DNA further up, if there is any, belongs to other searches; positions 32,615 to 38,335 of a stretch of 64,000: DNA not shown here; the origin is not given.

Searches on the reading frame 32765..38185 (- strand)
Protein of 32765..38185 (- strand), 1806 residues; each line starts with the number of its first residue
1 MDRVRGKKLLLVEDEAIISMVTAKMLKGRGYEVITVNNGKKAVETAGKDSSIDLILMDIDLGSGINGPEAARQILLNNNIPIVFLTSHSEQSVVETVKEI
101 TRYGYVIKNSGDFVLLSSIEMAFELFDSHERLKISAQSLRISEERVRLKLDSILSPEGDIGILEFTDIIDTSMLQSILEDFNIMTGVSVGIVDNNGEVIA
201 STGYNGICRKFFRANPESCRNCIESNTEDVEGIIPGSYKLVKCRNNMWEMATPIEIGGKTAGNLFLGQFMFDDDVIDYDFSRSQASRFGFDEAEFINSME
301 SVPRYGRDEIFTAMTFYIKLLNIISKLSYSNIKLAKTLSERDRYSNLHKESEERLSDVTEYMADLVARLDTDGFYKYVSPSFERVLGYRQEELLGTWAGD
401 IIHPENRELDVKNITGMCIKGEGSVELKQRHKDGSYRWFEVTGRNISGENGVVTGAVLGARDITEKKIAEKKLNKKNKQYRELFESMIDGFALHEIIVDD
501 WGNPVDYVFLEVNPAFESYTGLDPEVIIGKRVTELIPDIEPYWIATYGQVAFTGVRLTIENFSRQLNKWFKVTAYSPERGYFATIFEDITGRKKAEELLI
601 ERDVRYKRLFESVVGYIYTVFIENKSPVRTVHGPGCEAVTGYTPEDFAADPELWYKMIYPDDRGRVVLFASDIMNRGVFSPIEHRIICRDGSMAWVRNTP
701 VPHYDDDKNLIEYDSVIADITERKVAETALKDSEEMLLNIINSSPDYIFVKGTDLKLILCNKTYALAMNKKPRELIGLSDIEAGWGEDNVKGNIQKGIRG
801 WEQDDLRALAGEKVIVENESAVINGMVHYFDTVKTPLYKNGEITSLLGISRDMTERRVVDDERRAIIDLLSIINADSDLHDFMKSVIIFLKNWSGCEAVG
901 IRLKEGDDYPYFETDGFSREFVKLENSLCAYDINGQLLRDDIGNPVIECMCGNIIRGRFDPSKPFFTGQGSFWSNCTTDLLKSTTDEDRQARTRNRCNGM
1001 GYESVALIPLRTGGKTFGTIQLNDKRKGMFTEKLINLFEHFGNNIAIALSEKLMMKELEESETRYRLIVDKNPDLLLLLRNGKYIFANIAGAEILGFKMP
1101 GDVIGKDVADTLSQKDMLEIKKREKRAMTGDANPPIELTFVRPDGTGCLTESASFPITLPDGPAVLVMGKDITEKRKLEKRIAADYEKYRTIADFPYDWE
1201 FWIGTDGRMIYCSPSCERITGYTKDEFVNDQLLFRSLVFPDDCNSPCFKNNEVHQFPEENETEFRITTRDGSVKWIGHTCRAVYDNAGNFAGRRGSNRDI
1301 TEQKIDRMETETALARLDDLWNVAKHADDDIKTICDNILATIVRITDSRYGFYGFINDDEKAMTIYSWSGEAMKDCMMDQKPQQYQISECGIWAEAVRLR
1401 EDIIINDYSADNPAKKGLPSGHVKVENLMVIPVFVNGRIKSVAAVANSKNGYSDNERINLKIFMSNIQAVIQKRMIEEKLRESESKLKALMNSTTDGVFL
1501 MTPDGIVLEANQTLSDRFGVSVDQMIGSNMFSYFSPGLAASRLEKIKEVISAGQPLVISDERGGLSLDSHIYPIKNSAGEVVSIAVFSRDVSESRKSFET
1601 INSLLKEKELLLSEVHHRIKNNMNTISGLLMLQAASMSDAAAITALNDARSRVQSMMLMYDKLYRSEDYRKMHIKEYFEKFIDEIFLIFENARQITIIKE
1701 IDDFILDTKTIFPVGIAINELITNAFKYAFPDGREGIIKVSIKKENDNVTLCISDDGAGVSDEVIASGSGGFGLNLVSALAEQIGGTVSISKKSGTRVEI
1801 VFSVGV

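Call 86: search_protein_families(library=pfam, proteins=[window:32765-38185:-], max_evalue=0.00001)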
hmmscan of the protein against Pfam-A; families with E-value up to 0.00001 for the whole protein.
window:32765-38185:- (1806 aa): 12 families
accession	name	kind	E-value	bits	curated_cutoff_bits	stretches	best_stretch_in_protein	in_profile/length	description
PF13426.13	PAS_9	-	7.3e-57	190.5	27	4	370-465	8-103/103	PAS domain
PF08448.16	PAS_4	-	1.3e-55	186.8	23.1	3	742-857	2-109/110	PAS fold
PF08447.18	PAS_3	-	8.5e-52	173.8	25.6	3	377-454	3-83/89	PAS fold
PF00989.32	PAS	-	5.7e-44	149.2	22.6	2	361-463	9-113/113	PAS fold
PF10114.15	PocR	-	2e-40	138.6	23.9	1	167-329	1-162/162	Sensory domain found in PocR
PF13188.13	PAS_8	-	3.9e-29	100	21.8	0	479-542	2-53/65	PAS domain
PF13185.12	GAF_2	-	6.4e-29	101.3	28.6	1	1330-1472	3-136/136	GAF domain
PF07568.18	HisKA_2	-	5.9e-22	78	22.3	1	1614-1687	1-74/76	Histidine kinase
PF00072.30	Response_reg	-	2.2e-16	60.4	30.2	1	10-117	2-108/111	Response regulator receiver domain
PF02518.31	HATPase_c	-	1.7e-13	51.4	26.4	1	1717-1802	9-107/111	Histidine kinase-, DNA gyrase B-, and HSP90-like ATPase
PF01590.32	GAF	-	9.5e-13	49.3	22.4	0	991-1049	75-133/133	GAF domain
PF13581.12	HATPase_c_2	-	5e-10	39.9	27.4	1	1704-1800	22-125/127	Histidine kinase-like ATPase domain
